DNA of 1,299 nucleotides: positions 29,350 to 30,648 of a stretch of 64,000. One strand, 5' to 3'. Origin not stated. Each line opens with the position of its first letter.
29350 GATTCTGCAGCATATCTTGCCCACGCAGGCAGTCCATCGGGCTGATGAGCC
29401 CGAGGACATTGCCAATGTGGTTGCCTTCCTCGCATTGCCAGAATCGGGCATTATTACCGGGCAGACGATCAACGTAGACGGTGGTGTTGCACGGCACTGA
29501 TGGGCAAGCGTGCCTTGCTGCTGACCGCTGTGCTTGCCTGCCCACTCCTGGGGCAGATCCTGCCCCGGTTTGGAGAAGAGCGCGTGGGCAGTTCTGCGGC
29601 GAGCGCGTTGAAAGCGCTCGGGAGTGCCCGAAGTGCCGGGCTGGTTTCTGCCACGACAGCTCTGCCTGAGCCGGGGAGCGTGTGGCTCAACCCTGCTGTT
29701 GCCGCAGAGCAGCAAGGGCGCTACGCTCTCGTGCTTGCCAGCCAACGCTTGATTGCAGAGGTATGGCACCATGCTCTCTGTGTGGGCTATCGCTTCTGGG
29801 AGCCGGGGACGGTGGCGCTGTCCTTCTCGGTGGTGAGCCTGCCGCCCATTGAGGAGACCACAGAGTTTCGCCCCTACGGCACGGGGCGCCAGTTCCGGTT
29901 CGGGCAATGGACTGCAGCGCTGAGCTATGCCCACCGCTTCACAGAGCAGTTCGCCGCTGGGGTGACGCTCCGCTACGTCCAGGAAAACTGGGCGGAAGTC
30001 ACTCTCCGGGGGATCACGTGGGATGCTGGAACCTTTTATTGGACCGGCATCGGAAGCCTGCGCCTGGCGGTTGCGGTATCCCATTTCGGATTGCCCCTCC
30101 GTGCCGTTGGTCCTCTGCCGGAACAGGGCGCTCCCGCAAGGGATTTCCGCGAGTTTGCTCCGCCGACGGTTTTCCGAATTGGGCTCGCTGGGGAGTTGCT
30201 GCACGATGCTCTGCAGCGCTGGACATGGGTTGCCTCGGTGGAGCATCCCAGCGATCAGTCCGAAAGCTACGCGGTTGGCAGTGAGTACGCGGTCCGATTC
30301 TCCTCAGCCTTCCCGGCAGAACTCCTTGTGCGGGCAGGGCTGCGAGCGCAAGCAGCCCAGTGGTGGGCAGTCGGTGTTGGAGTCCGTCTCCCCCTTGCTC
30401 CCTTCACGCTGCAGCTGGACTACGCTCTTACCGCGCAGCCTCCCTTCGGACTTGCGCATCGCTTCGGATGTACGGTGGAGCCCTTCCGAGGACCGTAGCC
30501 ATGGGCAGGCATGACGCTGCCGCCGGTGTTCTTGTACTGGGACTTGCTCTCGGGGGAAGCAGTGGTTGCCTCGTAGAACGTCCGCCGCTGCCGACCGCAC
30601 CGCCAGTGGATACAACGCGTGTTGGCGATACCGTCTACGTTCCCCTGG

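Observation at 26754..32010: Lipid-head-group enzymes co-transcribed with a PorV/PorQ-family outer-membrane barrel and two lipoproteins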

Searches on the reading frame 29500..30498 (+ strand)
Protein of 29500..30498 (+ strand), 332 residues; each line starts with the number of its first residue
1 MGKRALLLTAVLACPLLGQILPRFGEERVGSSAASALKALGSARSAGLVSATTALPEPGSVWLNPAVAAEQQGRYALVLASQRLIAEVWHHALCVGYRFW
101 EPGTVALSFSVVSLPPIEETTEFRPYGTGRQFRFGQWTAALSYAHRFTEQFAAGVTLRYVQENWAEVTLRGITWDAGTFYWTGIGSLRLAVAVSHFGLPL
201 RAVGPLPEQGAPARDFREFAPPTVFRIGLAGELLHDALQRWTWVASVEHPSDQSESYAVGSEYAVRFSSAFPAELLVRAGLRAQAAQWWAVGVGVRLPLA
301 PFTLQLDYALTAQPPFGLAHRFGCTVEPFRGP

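Call 10: search_protein_families(library=pfam, proteins=[window:29500-30498:+], max_evalue=0.01)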
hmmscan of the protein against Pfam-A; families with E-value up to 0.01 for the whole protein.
window:29500-30498:+ (332 aa): 0 families

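Call 11: search_protein_families(library=ncbifam, proteins=[window:29500-30498:+], max_evalue=0.01)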
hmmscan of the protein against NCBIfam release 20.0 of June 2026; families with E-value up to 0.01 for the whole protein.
window:29500-30498:+ (332 aa): 3 families
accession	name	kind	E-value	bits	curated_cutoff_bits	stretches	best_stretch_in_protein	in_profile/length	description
NF033709.1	PorV_fam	subfamily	3.9e-29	102.3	90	1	32-326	2-324/326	PorV/PorQ family protein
NF033711.1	T9SS_PorQ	equivalog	2.1e-06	27.1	220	1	37-200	29-191/335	type IX secretion system protein PorQ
NF033710.1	T9SS_OM_PorV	equivalog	3.4e-05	23.2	250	1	27-183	19-185/367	type IX secretion system outer membrane channel protein PorV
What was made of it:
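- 29500..30498 (+): PorV/PorQ-family 14-stranded outer-membrane barrel (332 aa) with a signal peptide. It is the fastest-evolving gene of the row. NF033709 at 102.3 bits, above the 90 cutoff (call 11).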

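Call 12: find_encoding_contigs(protein=window:29500-30498:+, flank=10000, max_places=6)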
Protein window:29500-30498:+ (332 aa): 2 contigs read that carry it; 2 places shown.
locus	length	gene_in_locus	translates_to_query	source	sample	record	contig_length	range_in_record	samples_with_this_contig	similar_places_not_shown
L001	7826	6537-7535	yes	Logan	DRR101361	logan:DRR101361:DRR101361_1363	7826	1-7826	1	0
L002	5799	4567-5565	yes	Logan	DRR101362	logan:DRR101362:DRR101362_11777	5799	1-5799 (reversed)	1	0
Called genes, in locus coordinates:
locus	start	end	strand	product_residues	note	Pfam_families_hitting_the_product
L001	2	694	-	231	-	?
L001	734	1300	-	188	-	PF00156:Pribosyltran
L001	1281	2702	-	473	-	PF01171:ATP_bind_3, PF11734:TilS_C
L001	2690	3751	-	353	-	PF01207:Dus, PF00977:His_biosynth (weak)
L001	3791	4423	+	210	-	PF02245:Pur_DNA_glyco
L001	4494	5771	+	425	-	PF00155:Aminotran_1_2, PF01053:Cys_Met_Meta_PP, PF00266:Aminotran_5, PF01212:Beta_elim_lyase (weak)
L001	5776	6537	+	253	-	PF00106:adh_short, PF08659:KR, PF13561:adh_short_C2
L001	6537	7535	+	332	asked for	-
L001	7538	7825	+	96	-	?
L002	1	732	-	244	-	?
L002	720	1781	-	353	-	PF01207:Dus, PF00977:His_biosynth (weak)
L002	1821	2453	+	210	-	PF02245:Pur_DNA_glyco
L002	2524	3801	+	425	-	PF00155:Aminotran_1_2, PF01053:Cys_Met_Meta_PP, PF00266:Aminotran_5, PF01212:Beta_elim_lyase (weak)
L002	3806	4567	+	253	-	PF00106:adh_short, PF08659:KR, PF13561:adh_short_C2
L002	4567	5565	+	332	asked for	-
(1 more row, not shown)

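Call 14: find_homologous_proteins(query=window:29500-30498:+, max_evalue=0.001)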
Query window:29500-30498:+ (332 aa): 13 proteins with E <= 0.001 among 8000 candidates.
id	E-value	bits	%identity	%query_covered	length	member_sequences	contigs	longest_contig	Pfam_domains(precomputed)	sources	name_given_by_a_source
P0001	3.5e-218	741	100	100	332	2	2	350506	-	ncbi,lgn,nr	ncbi:hypothetical protein HRbin21_00121 [bacterium HR21]|nr:hypothetical protein HRbin21_00121 [bact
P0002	3.1e-159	548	75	99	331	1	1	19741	-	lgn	-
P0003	3.7e-157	541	73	98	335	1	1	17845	-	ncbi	-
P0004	1.7e-134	466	65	95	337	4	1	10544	-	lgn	-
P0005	1.6e-129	450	64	98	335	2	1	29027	-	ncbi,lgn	ncbi:MAG: hypothetical protein ABDH31_05300 [Chlorobiota bacterium]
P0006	2.3e-127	443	61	99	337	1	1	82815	-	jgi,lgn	jgi:hypothetical protein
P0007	5.8e-126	438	61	94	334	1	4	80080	-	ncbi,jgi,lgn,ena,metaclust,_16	jgi:hypothetical protein|metaclust:\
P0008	1.4e-121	424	58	96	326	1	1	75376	-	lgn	-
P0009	1.2e-117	411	56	100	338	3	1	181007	-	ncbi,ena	-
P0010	4.7e-99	350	53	95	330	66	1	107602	-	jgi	jgi:hypothetical protein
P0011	1.1e-25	109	31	90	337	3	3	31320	PF03687.21,PF19572.6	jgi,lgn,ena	-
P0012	3.0e-20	91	27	89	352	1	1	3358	PF19572.6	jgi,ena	-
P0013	8.5e-17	79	27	96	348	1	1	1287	PF19572.6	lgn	-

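Call 15: find_encoding_contigs(protein=P0010, flank=8000, max_places=2)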
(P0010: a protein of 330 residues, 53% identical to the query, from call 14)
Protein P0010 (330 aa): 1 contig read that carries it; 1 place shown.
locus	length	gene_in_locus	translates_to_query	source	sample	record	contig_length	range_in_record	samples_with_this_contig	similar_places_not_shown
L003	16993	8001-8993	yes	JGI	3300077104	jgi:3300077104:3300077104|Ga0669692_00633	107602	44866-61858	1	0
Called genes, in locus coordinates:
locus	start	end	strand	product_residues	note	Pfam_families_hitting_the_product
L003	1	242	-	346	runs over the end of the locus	PF01565:FAD_binding_4, PF02873:MurB_C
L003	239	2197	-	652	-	PF06480:FtsH_ext (weak), PF00004:AAA, PF07728:AAA_5 (faint), PF17862:AAA_lid_3, PF01434:Peptidase_M41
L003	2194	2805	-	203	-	PF00156:Pribosyltran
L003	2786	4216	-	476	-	PF01171:ATP_bind_3, PF11734:TilS_C (weak)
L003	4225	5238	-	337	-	PF01207:Dus, PF05690:ThiG (weak), PF00977:His_biosynth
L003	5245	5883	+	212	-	PF02245:Pur_DNA_glyco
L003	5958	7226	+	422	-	PF00155:Aminotran_1_2, PF00266:Aminotran_5, PF01053:Cys_Met_Meta_PP (weak), PF01212:Beta_elim_lyase (weak)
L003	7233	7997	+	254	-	PF00106:adh_short, PF08659:KR, PF13561:adh_short_C2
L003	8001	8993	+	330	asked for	-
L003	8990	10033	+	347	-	PF01436:NHL (faint)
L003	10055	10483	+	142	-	-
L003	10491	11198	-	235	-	PF00027:cNMP_binding, PF13545:HTH_Crp_2 (weak)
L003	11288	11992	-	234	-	PF00027:cNMP_binding, PF13545:HTH_Crp_2, PF00325:Crp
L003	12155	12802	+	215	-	PF00293:NUDIX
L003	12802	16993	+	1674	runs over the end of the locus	PF01364:Peptidase_C25, PF13860:FlgD_ig (faint)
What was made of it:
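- It also survived a rearrangement just downstream in the L003 lineage (call 15). The row survives a nearby rearrangement in L003 (call 15).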

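Call 16: find_encoding_contigs(protein=P0009, flank=8000, max_places=2)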
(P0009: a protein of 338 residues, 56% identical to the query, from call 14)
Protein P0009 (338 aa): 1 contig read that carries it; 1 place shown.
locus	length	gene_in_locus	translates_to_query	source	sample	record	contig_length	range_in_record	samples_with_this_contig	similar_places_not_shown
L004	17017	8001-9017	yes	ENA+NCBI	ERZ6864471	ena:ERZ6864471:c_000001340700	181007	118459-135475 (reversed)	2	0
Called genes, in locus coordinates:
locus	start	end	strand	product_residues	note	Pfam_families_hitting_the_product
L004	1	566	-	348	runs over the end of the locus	PF01565:FAD_binding_4, PF02873:MurB_C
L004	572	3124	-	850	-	PF06480:FtsH_ext (weak), PF00004:AAA, PF07728:AAA_5 (faint), PF17862:AAA_lid_3, PF01434:Peptidase_M41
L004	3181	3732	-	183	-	PF00156:Pribosyltran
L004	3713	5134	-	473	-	PF01171:ATP_bind_3, PF11734:TilS_C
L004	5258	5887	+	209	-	PF02245:Pur_DNA_glyco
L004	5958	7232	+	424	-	PF00155:Aminotran_1_2, PF00266:Aminotran_5, PF01053:Cys_Met_Meta_PP, PF01212:Beta_elim_lyase (weak)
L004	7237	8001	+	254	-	PF00106:adh_short, PF08659:KR, PF13561:adh_short_C2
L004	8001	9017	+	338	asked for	-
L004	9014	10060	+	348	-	PF01436:NHL (faint)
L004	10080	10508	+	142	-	-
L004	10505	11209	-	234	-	PF00027:cNMP_binding, PF13545:HTH_Crp_2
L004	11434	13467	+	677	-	PF13534:Fer4_17 (faint), PF12797:Fer4_2 (faint), PF13183:Fer4_8, PF13187:Fer4_9, PF13237:Fer4_10 (weak), PF13484:Fer4_16 (faint), PF02754:CCG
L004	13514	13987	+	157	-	PF00300:His_Phos_1 (weak)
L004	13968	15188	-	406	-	PF01547:SBP_bac_1, PF13416:SBP_bac_8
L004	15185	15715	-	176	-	PF10531:SLBB (weak), PF22461:SLBB_2 (weak)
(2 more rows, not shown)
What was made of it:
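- Checked: Public gene calls show unrelated genes packed just as tightly: Hpt/TilS overlap by 20 nt and TilS/Dus by 13 nt (call 12), and MurB and FtsH are 5 nt apart (call 16).
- The row has stayed intact at 54-67% barrel identity, with the tight junctions kept (calls 15, 16).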

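Call 17: find_encoding_contigs(protein=P0011, flank=8000, max_places=3)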
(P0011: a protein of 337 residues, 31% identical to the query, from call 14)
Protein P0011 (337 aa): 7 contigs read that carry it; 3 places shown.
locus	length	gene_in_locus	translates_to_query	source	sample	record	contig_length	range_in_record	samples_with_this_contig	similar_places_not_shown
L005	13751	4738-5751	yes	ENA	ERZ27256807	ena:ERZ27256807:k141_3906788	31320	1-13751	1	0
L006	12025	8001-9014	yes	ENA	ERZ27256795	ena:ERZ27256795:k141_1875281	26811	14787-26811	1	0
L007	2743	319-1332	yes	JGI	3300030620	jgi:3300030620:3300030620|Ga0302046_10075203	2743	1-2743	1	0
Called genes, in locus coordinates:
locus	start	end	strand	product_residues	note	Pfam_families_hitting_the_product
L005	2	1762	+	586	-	?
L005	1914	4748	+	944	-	PF13620:CarboxypepD_reg, PF13715:CarbopepD_reg_2, PF07715:Plug, PF14905:OMP_b-brl_3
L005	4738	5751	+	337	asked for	PF03687:UPF0164, PF19572:PorV (faint)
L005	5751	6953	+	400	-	PF01436:NHL (faint)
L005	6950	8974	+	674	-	-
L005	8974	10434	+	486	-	-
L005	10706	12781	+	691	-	PF13860:FlgD_ig (weak)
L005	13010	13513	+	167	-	PF03061:4HBT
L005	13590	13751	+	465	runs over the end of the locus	PF00364:Biotin_lipoyl, PF25917:BSH_RND (faint), PF25919:BSH_CusB (weak), PF25997:BSH_YhbJ (weak), PF02817:E3_binding, PF00198:2-oxoacid_dh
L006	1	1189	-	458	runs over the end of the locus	-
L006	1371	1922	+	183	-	PF02502:LacAB_rpiB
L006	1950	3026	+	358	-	PF00962:A_deaminase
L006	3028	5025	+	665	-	-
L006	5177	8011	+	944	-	PF13620:CarboxypepD_reg, PF13715:CarbopepD_reg_2, PF07715:Plug, PF14905:OMP_b-brl_3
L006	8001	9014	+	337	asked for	PF03687:UPF0164, PF19572:PorV (faint)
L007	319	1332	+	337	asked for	PF03687:UPF0164, PF19572:PorV (faint)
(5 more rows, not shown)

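Call 20: find_related_loci(query=A1, collection=genome_contigs, flank=10000)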
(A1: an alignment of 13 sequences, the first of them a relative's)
Query A1 (332 aa) in genome_contigs; peptide patterns used: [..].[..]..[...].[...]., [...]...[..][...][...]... (x = any residue, [..] = any of these).
57 stretches matched a pattern; 36 encode a relative of the query (tblastn E <= 1e-3); 36 distinct loci.
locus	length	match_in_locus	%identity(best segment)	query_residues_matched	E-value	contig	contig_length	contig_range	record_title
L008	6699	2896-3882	65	5-327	2e-139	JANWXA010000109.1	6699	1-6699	MAG: Candidatus Kapaibacterium sp. isolate SKYG35 NODE_109_length_6699_cov_3.268650, whole genome shotgun sequence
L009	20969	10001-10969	65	16-332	5e-133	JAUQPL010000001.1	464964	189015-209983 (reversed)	MAG: Bacteroidota bacterium isolate GXS.bins.67.201907 NODE_3_length_464964_cov_43.175677, whole genome shotgun sequence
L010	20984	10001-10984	64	8-332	3e-133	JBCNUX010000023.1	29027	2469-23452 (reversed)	MAG: Chlorobiota bacterium isolate DT_Bin_21 contig23, whole genome shotgun sequence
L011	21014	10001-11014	56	1-332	6e-118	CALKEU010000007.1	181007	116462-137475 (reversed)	MAG: Candidatus Kapabacteria bacterium isolate S1_Bin_METABAT__74_1 genome assembly, contig: c_000001340700, whole genom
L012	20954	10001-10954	53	12-328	6e-96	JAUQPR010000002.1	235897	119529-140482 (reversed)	MAG: Bacteroidota bacterium isolate JZ-1.bins.153.201901 NODE_13_length_235897_cov_3.929508, whole genome shotgun sequen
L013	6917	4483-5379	35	19-322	1e-43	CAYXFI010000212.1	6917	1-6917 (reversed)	MAG TPA_asm: uncultured Cytophagia bacterium isolate SRP338002_co1_109 genome assembly, contig: NODE_10145_length_6917_c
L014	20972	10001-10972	31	3-321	2e-41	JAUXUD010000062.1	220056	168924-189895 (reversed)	MAG: Bacteroidota bacterium isolate C13_metabat.bin.6 C13_k141_25606, whole genome shotgun sequence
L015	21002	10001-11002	29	1-329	3e-41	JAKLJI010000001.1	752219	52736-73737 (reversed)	MAG: Bacteroidia bacterium isolate MAG.356 MAG.356-NODE_1_length_752219_cov_6.146180, whole genome shotgun sequence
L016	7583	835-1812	29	5-329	1e-38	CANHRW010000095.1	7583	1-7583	MAG: Bacteroidetes bacterium isolate RE-27jun17-100 genome assembly, contig: RE-27jun17-C10138, whole genome shotgun seq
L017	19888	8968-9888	30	18-321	2e-38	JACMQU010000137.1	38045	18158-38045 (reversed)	MAG: Bacteroidia bacterium isolate LF-bin-458 FL-bin-458-contig-k141_2072058, whole genome shotgun sequence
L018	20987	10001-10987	28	11-329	2e-38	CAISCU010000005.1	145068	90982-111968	MAG: uncultured Bacteroidetes bacterium isolate Ki3-D1_bin-0498 genome assembly, contig: bin-0498:05/55, whole genome sh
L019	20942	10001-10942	28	19-329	2e-36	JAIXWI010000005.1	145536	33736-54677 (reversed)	MAG: Bacteroidetes bacterium isolate D4_MAG_00013 pond_D4_MAG_00013_000000000024, whole genome shotgun sequence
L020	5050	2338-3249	30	24-327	6e-32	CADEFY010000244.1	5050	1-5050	uncultured bacterium isolate Candidatus Eisenbacteria sp. RBC018 genome assembly, contig: MAG018_244, whole genome shotg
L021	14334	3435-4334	32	23-322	1e-31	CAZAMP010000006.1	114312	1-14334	MAG TPA_asm: uncultured bacterium isolate SRP077602_co10_281 genome assembly, contig: NODE_292_length_114312_cov_10.3639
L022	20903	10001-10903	28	6-322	2e-30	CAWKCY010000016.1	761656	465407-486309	MAG: uncultured Ignavibacteriales bacterium isolate MFD05442.bin.1.350 genome assembly, contig: contig_5781, whole genom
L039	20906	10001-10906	29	24-332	1e-23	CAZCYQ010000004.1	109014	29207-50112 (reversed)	MAG TPA_asm: uncultured Rhodothermaceae bacterium isolate SRP109090_co2_2 genome assembly, contig: NODE_161_length_10901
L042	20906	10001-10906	29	24-332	3e-22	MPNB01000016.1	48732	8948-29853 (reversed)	MAG: Rhodothermaceae bacterium bin80 NODE_1233_length_48732_cov_20.3231_ID_2465, whole genome shotgun sequence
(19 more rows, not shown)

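Call 27: search_protein_families(library=pfam, proteins=[L039:4967-7975:+, L039:7997-9835:+, L039:10870-13728:+, L039:13833-15224:+, L039:15313-16137:+, L039:16104-16979:+, L015:8909-9943:+, L015:11007-12266:+, L022:10967-14425:+, L039:16865-20470:+], max_evalue=0.01)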
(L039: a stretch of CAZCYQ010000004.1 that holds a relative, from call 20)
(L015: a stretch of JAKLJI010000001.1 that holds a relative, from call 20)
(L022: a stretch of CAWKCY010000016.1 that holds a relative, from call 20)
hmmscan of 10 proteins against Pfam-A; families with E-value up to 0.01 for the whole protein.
L039:4967-7975:+ (1002 aa): 4 families
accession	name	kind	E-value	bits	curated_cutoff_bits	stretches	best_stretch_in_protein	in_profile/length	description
PF25183.1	OMP_b-brl_4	-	3.6e-21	75.7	30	2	396-685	184-487/838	Outer membrane beta barrel domain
PF13620.12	CarboxypepD_reg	-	1.2e-16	61.2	32.3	1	34-111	2-82/82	Carboxypeptidase regulatory-like domain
PF13715.12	CarbopepD_reg_2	-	5.4e-16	58.8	32.2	1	34-118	1-84/88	CarboxypepD_reg-like domain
PF07715.20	Plug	-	2.1e-09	38.3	23.9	1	131-246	2-105/107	TonB-dependent Receptor Plug Domain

L039:7997-9835:+ (612 aa): 0 families

L039:10870-13728:+ (952 aa): 7 families
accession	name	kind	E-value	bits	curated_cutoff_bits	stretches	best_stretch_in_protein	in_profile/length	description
PF01074.27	Glyco_hydro_38N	-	4.4e-24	85.8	25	1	30-309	1-261/270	Glycosyl hydrolases family 38 N-terminal domain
PF17677.7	Glyco_hydro38C2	-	4.5e-13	49.5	22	1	767-838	2-72/72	Glycosyl hydrolases family 38 C-terminal beta sandwich domain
PF13860.13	FlgD_ig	-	1.2e-08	35.3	27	1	875-937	15-78/79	FlgD Ig-like domain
PF07748.19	Glyco_hydro_38C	-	0.00016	22.5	25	0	513-668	1-173/206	Glycosyl hydrolases family 38 C-terminal domain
PF18962.6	Por_Secre_tail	-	0.00017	22.3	27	1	864-935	2-65/75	Secretion system C-terminal sorting domain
PF21260.3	Laman-like_dom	-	0.00064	20.4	27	1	450-491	5-43/47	Lysosomal alpha-mannosidase-like, central domain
PF13585.12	CHU_C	-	0.0055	17.3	27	0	878-937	23-75/86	CHU_C Type IX secretion signal domain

L039:13833-15224:+ (463 aa): 2 families
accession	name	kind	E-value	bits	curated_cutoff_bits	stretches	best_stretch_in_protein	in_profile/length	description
PF01547.30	SBP_bac_1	-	9.4e-28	98.5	26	1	79-359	28-306/307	Bacterial extracellular solute-binding protein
PF13416.11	SBP_bac_8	-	1.2e-25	91.4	27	1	65-383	3-271/279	Bacterial extracellular solute-binding protein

L039:15313-16137:+ (274 aa): 1 family
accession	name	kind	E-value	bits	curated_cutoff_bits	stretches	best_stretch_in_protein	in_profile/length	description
PF00528.27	BPD_transp_1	-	5.3e-12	46.3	26.4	1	79-265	18-182/184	Binding-protein-dependent transport system inner membrane component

L039:16104-16979:+ (291 aa): 1 family
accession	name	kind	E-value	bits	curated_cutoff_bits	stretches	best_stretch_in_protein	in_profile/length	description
PF00528.27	BPD_transp_1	-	1.7e-24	87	26.4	1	114-282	13-180/184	Binding-protein-dependent transport system inner membrane component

L015:8909-9943:+ (344 aa): 2 families
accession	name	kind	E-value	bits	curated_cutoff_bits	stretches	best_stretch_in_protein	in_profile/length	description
PF00586.29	AIRS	-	5.2e-28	98.2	24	1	37-151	1-112/112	AIR synthase related protein, N-terminal domain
PF02769.27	AIRS_C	-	0.00089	19.9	23.1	1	219-269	49-100/156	AIR synthase related protein, C-terminal domain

L015:11007-12266:+ (419 aa): 1 family
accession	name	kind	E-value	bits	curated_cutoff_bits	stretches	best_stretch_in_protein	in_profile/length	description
PF01436.27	NHL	-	0.00067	20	20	1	386-412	1-28/28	NHL repeat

L022:10967-14425:+ (1152 aa): 3 families
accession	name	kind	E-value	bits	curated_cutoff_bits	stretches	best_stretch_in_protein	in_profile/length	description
PF01074.27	Glyco_hydro_38N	-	9.5e-21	74.8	25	1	328-589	2-257/270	Glycosyl hydrolases family 38 N-terminal domain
PF07748.19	Glyco_hydro_38C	-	3.6e-06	27.8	25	1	803-948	1-149/206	Glycosyl hydrolases family 38 C-terminal domain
PF17677.7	Glyco_hydro38C2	-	0.0047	17.5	22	0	1066-1140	1-72/72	Glycosyl hydrolases family 38 C-terminal beta sandwich domain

L039:16865-20470:+ (1201 aa): 2 families
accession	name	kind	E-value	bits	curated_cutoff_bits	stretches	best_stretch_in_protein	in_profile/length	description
PF01074.27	Glyco_hydro_38N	-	5.2e-23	82.3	25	1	383-651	2-262/270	Glycosyl hydrolases family 38 N-terminal domain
PF17677.7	Glyco_hydro38C2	-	0.0058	17.2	22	0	1121-1193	2-71/72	Glycosyl hydrolases family 38 C-terminal beta sandwich domain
